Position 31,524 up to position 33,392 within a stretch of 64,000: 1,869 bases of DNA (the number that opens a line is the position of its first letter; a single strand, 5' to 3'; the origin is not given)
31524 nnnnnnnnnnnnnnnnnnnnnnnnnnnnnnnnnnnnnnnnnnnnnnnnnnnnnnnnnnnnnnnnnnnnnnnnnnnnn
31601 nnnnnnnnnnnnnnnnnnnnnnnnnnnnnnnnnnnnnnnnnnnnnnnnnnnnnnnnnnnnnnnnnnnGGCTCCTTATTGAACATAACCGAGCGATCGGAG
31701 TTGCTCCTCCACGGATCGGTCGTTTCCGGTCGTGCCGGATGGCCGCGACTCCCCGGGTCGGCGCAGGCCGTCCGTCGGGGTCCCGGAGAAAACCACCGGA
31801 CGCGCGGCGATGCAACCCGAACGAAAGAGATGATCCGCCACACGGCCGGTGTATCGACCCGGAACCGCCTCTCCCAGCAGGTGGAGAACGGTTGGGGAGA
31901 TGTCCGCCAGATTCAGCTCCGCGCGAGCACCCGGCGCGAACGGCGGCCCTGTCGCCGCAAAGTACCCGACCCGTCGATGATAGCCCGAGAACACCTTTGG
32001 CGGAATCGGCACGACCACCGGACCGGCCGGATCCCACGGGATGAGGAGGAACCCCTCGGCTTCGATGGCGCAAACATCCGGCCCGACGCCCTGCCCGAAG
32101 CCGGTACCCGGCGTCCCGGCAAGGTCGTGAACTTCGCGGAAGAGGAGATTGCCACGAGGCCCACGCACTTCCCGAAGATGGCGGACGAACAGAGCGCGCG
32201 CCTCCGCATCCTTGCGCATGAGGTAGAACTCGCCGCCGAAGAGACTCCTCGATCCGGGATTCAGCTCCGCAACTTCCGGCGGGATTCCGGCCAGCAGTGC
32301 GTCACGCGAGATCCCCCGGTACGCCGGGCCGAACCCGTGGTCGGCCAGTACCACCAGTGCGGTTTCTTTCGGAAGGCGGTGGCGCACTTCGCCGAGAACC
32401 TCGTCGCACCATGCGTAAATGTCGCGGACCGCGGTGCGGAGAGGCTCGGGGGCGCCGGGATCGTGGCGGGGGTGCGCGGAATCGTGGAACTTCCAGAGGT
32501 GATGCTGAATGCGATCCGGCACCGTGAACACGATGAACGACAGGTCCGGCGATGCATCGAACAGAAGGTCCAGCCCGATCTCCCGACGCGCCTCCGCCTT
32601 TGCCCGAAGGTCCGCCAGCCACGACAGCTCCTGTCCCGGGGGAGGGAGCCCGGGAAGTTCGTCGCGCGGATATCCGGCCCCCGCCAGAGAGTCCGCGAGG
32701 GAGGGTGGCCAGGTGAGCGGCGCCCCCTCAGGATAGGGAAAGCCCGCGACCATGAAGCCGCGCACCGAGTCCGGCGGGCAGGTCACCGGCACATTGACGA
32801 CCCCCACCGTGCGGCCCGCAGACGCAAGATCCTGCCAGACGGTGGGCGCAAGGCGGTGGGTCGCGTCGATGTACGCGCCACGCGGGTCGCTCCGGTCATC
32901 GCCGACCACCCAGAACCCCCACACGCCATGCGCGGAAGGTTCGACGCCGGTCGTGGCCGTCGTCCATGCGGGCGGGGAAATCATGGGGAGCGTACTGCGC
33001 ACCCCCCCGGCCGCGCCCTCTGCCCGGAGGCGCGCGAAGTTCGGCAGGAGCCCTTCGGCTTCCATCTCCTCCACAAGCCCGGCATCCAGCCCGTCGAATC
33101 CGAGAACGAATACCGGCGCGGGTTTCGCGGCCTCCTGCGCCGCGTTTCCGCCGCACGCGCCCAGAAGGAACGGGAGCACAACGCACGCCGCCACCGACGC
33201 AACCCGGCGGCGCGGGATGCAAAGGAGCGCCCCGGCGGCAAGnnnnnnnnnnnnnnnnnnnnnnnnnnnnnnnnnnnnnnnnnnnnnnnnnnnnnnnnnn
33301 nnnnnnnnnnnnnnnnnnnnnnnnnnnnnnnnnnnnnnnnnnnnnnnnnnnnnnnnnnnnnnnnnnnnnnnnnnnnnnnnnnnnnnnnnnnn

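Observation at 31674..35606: Apparent in-frame fusion of a YfhO-like GT-C membrane glycosyltransferase with an alkaline-phosphatase-superfamily (NPP-like) domain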

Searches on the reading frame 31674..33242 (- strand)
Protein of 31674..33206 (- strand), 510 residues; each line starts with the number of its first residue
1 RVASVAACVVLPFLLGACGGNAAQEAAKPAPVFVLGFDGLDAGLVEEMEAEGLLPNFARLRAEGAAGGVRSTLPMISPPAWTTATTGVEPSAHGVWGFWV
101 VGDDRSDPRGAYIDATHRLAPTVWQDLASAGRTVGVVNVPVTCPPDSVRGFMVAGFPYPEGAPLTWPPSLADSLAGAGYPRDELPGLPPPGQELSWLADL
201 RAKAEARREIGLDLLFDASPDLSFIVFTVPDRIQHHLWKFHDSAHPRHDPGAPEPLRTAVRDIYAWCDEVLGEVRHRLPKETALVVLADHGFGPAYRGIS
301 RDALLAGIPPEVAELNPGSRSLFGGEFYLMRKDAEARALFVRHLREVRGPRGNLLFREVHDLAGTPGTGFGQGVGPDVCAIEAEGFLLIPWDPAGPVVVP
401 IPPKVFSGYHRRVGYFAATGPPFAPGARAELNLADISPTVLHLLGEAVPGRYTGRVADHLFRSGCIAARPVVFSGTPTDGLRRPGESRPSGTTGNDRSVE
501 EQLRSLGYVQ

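Call 10: find_homologous_proteins(query=window:31677-33203:-, max_evalue=0.00001)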
Query seq(509 aa) (509 aa): 84 proteins with E <= 0.00001 among 8000 candidates.
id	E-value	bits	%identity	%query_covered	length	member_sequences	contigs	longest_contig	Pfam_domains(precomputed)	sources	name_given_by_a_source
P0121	6.9e-177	607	59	95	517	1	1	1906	PF01663.28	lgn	-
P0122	1.2e-176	607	58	97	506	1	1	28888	PF01663.28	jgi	-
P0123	4.0e-176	605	55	99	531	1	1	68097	PF01663.28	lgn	-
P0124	3.1e-174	599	57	96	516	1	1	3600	PF01663.28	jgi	jgi:hypothetical protein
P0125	6.9e-173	594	56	96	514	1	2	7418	PF01663.28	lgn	-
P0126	4.1e-172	592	56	96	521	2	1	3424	PF01663.28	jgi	jgi:hypothetical protein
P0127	6.2e-172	591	54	100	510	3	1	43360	PF01663.28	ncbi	ncbi:MAG: alkaline phosphatase family protein [Candidatus Eiseniibacteriota bacterium]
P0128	1.8e-171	590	56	95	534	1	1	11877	PF01663.28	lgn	-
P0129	7.1e-171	588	55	99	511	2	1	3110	PF01663.28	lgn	-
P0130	1.5e-170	587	56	97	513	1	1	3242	PF01663.28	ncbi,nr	ncbi:alkaline phosphatase family protein [bacterium]|nr:alkaline phosphatase family protein [bacteri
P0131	1.9e-170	586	53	99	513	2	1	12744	PF01663.28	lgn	-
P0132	3.9e-170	585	55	100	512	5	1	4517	PF01663.28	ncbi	-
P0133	1.3e-169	583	56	95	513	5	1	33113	PF01663.28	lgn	-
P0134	3.5e-169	582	54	95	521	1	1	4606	PF01663.28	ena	-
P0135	3.8e-169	582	54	100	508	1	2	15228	PF01663.28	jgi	jgi:hypothetical protein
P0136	1.7e-168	580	54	97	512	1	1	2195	PF01663.28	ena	-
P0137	2.1e-168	579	56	95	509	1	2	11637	PF01663.28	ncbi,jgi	jgi:hypothetical protein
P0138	3.5e-168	579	55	97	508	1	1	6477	PF01663.28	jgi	jgi:hypothetical protein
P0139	4.8e-168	578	54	99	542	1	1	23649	PF01663.28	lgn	-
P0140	8.8e-168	577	55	95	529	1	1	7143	PF01663.28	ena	-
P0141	4.3e-167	575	53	97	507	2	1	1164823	PF01663.28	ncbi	ncbi:MAG: alkaline phosphatase family protein [bacterium]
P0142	7.1e-167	574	54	95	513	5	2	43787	PF01663.28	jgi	-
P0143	1.7e-166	573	53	98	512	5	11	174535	PF01663.28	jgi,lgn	jgi:hypothetical protein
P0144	2.5e-166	573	54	95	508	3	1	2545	PF01663.28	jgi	jgi:hypothetical protein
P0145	3.8e-166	572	53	98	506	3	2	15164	PF01663.28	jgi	jgi:hypothetical protein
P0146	1.1e-165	570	53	99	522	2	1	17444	PF01663.28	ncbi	-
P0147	1.8e-165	570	54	99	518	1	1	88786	PF01663.28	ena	-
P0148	1.0e-164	567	53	100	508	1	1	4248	PF01663.28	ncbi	ncbi:MAG: alkaline phosphatase family protein [bacterium]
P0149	1.4e-164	567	52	99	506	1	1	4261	PF01663.28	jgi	jgi:hypothetical protein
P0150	1.4e-164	567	54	98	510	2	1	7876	PF01663.28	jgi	jgi:hypothetical protein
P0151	1.8e-164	566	53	97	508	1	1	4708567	PF01663.28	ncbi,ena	-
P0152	8.4e-164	564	54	97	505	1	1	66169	PF01663.28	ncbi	-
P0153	9.1e-164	564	51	98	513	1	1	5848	PF01663.28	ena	-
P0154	1.3e-163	564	53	99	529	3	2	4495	PF01663.28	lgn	-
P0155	7.6e-163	561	54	96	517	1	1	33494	PF01663.28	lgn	-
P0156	8.1e-162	558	54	97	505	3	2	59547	PF01663.28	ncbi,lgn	-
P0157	1.7e-161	557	52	99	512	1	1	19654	PF01663.28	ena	-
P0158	3.1e-161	556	52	99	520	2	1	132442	PF01663.28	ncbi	-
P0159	3.3e-161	556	51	99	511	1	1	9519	PF01663.28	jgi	jgi:hypothetical protein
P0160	3.9e-161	555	53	95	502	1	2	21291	PF01663.28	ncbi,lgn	-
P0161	1.6e-160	553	53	97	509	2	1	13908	PF01663.28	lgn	-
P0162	2.4e-160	553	52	100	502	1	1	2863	PF01663.28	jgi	jgi:hypothetical protein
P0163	2.4e-160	553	52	98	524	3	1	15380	PF01663.28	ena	-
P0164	1.2e-159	550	52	97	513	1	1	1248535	PF01663.28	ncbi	ncbi:MAG: alkaline phosphatase family protein [bacterium]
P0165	2.1e-159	550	54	95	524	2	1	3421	PF01663.28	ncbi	-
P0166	7.4e-158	545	52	97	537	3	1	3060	PF01663.28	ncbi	-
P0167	7.7e-158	545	51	99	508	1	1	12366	PF01663.28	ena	-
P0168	3.1e-157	543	50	98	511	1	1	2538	PF01663.28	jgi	-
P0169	1.5e-156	540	53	95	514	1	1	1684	PF01663.28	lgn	-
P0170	2.8e-156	539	51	99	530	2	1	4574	PF01663.28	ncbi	-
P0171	5.3e-155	535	52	98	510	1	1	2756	PF01663.28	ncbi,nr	ncbi:MAG: hypothetical protein HKN12_09490 [Gemmatimonadetes bacterium]|nr:hypothetical protein [Gem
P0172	3.0e-154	533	51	97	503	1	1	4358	PF01663.28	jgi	jgi:hypothetical protein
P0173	1.4e-153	531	51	98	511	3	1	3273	PF01663.28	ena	-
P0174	1.4e-153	530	50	97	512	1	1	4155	PF01663.28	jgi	jgi:hypothetical protein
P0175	3.0e-135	470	49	91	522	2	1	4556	PF01663.28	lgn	-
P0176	1.5e-126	441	54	74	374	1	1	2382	PF01663.28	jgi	-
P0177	1.7e-119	418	53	74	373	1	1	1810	PF01663.28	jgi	jgi:hypothetical protein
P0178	2.0e-117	411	51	74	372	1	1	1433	PF01663.28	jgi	jgi:hypothetical protein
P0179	2.7e-113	398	58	59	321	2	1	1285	PF01663.28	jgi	jgi:predicted AlkP superfamily phosphohydrolase/phosphomutase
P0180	4.5e-106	374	50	74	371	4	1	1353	PF01663.28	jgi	jgi:hypothetical protein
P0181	1.4e-88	316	54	58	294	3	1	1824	PF01663.28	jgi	jgi:hypothetical protein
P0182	1.3e-81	293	51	56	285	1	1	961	PF01663.28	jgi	jgi:hypothetical protein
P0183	2.5e-70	256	35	98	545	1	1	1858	PF01663.28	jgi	jgi:predicted AlkP superfamily phosphohydrolase/phosphomutase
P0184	3.0e-62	229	36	87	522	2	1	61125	PF01663.28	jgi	jgi:predicted AlkP superfamily phosphohydrolase/phosphomutase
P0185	1.6e-60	223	36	94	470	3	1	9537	PF01663.28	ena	-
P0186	4.2e-57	212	38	52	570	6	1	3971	PF01663.28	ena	-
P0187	4.6e-42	162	36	52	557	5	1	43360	PF01663.28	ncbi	ncbi:MAG: alkaline phosphatase family protein [Candidatus Eiseniibacteriota bacterium]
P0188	2.4e-41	160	35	52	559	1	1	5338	PF01663.28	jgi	jgi:predicted AlkP superfamily phosphohydrolase/phosphomutase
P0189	1.3e-40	158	32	54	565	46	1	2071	PF01663.28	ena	-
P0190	2.9e-40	157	36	54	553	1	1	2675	PF01663.28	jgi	jgi:predicted AlkP superfamily phosphohydrolase/phosphomutase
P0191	1.7e-38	151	37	54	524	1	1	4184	PF01663.28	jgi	-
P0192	7.3e-32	129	33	51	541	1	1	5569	PF01663.28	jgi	jgi:predicted AlkP superfamily phosphohydrolase/phosphomutase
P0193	2.4e-29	120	32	57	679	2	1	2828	PF03704.24,PF13431.13,PF09976.16,PF13414.13,PF13176.13,PF12569.15,PF13428.13,PF00884.29,PF25064.2,PF14559.13,PF24575.2,PF13371.13,PF00515.35,PF13424.13,PF13432.13,PF13181.13,PF01663.28,PF07719.24,PF13174.13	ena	-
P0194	1.8e-28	118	31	84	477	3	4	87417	PF01663.28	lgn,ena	-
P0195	3.4e-28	117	31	28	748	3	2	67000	PF01663.28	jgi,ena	-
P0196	3.5e-25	107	38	27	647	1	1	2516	PF01663.28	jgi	jgi:predicted AlkP superfamily phosphohydrolase/phosphomutase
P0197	5.2e-25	106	34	51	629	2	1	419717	PF14559.13,PF13431.13,PF13414.13,PF00515.35,PF13428.13,PF13181.13,PF01663.28,PF07719.24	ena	-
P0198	8.9e-25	105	33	53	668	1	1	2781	PF14559.13,PF13431.13,PF13414.13,PF00515.35,PF13424.13,PF13176.13,PF13432.13,PF13428.13,PF13181.13,PF01663.28,PF07719.24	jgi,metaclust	metaclust:\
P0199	4.3e-22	97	35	36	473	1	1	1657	PF01663.28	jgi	jgi:predicted AlkP superfamily phosphohydrolase/phosphomutase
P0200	5.1e-22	96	28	51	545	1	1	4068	PF01663.28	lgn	-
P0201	2.0e-20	91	35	54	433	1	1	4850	PF01663.28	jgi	jgi:predicted AlkP superfamily phosphohydrolase/phosphomutase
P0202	9.5e-11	59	29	52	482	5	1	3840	PF01663.28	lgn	-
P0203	3.1e-10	57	29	51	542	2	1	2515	PF01663.28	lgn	-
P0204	4.3e-8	50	27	84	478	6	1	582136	PF01663.28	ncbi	-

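Call 27: search_solved_structures(query=window:31674-33206:-, max_evalue=0.01, show_alignments=2)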
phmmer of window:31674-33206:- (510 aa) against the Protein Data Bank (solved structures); distinct sequences matched with E-value up to 0.01: 3.
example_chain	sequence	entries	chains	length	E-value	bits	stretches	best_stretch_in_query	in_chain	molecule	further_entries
3szy_A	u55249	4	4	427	4.2e-09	38.7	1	30-298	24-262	phosphonoacetate hydrolase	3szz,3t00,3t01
3t02_A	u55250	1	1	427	4.3e-09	38.7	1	30-298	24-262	phosphonoacetate hydrolase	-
1ei6_A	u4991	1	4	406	3.9e-06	28.9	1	27-139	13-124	PHOSPHONOACETATE HYDROLASE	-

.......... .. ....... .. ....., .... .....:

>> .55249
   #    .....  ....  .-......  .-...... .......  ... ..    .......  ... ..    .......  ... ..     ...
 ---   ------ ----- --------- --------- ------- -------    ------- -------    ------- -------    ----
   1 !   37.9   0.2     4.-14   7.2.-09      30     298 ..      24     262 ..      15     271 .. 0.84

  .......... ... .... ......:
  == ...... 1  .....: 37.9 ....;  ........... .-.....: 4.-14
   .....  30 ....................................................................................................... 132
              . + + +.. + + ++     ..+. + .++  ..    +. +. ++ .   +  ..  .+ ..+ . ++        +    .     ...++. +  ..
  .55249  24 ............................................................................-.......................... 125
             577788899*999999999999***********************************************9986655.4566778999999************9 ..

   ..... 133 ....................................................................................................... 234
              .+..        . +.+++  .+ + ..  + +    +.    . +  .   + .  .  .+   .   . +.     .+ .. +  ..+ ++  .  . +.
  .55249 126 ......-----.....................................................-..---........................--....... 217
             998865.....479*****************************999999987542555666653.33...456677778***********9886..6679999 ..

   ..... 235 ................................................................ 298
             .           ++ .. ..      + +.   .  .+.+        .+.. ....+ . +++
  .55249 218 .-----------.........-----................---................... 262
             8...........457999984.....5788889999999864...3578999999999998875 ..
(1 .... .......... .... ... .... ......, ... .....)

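Call 42: predict_structure(alignment_id=A2)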
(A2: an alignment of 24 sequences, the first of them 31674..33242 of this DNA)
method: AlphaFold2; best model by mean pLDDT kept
length: 522 residues; sequences in the alignment: 24
mean_pLDDT: 86.6   pTM: 0.87
mean pLDDT of the five models: 86.6, 86.3, 84.7, 84.6, 84.2
residues with pLDDT >= 90: 349; 70-90: 90; 50-70: 47; < 50: 36
segments of 3 or more residues with pLDDT < 50: 1-10, 113-121, 502-511, 519-522
pLDDT, mean of each block of 10 residues (from residue 1): 41 57 58 72 97 98 98 98 94 96 90 48 69 94 96 77 86 81 93 81 94 95 98 98 95 95 97 98 99 98 96 91 82 79 83 95 95 88 89 94 93 90 97 96 98 98 96 93 95 81 44 49 47
secondary structure, 60 per line:
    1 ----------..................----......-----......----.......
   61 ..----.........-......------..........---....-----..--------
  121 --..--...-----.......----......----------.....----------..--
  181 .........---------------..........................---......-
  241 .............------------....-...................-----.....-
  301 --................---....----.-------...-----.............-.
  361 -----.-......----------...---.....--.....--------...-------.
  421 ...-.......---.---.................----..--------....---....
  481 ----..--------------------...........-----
elements in order: H11-28 H33-38 E44-49 H54-62 H67-75 E77-82 H89-98 H102-105 H135-141 E146-151 E162-166 H181-189 H205-230 E234-239 H241-253 H266-269 H271-289 E295-299 E303-312 H313-318 H322-325 E338-340 H346-358 E368-373 E390-394 E397-401 E410-412 E420-423 E425-431 E439-444 H445-455 H477-480 H507-517

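Call 44: fold_search(model_id=the predicted structure, library=pdb)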
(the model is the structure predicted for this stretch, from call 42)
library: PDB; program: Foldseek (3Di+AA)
matches with E <= 10: 495; with E <= 0.001: 341
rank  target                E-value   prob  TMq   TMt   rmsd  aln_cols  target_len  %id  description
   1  7n1s_A                7.9e-18  1.00  0.49  0.64   7.1       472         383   18  Crystal Structure Analysis of Xac Nucleotide Pyrophosphatase/Phosphodiesterase (released 2022-06-01)
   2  7mw8_B                8.9e-18  1.00  0.48  0.62   7.0       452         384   18  Crystal Structure Analysis of Xac Nucleotide Pyrophosphatase/Phosphodiesterase (released 2022-05-18)
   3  7n1s_B                1.2e-17  1.00  0.48  0.63   7.2       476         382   17  Crystal Structure Analysis of Xac Nucleotide Pyrophosphatase/Phosphodiesterase (released 2022-06-01)
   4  2gsn_A                1.2e-17  1.00  0.46  0.60   7.3       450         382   18  Structure of Xac Nucleotide Pyrophosphatase/Phosphodiesterase (released 2006-08-01)
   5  7mw8_A                1.5e-17  1.00  0.47  0.62   8.1       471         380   17  Crystal Structure Analysis of Xac Nucleotide Pyrophosphatase/Phosphodiesterase (released 2022-05-18)
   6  5ege_A                2.0e-17  1.00  0.48  0.62   7.0       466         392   16  Structure of ENPP6, a choline-specific glycerophosphodiester-phosphodiesterase (released 2016-03-09)
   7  7mw8_F                3.2e-17  1.00  0.48  0.62   7.5       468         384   18  Crystal Structure Analysis of Xac Nucleotide Pyrophosphatase/Phosphodiesterase (released 2022-05-18)
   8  5egh_B                4.1e-17  1.00  0.52  0.66   6.7       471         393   17  Structure of ENPP6, a choline-specific glycerophosphodiester-phosphodiesterase in complex with phosphocholine (released 2016-03-09)
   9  6f2v_A                5.9e-17  1.00  0.50  0.37   7.6       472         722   16  Crystal structure of ectonucleotide phosphodiesterase/pyrophosphatase-3 (NPP3) in complex with AMP (released 2018-08-01)
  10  8ghr_A                8.9e-17  1.00  0.50  0.37   6.9       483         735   14  Structure of human ENPP1 in complex with variable heavy domain VH27.2 (released 2023-08-02)
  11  6f2v_B                9.5e-17  1.00  0.47  0.36   8.0       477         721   16  Crystal structure of ectonucleotide phosphodiesterase/pyrophosphatase-3 (NPP3) in complex with AMP (released 2018-08-01)
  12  5vem_A                1.0e-16  1.00  0.50  0.66   6.2       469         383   16  Human ectonucleotide pyrophosphatase / phosphodiesterase 5 (ENPP5, NPP5) (released 2017-09-20)
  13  7cba_B                1.0e-16  1.00  0.48  0.34   8.1       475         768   15  Crystal structure of snake venom phosphodiesterase (PDE) from Taiwan cobra (Naja atra atra) in complex with isorhamnet (released 2021-07-21)
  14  7mw8_D                1.1e-16  1.00  0.48  0.62   7.5       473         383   17  Crystal Structure Analysis of Xac Nucleotide Pyrophosphatase/Phosphodiesterase (released 2022-05-18)
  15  6f2y_A                1.4e-16  1.00  0.48  0.36   8.0       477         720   16  Crystal structure of ectonucleotide phosphodiesterase/pyrophosphatase-3 (NPP3) in complex with Ap4A (released 2018-08-01)
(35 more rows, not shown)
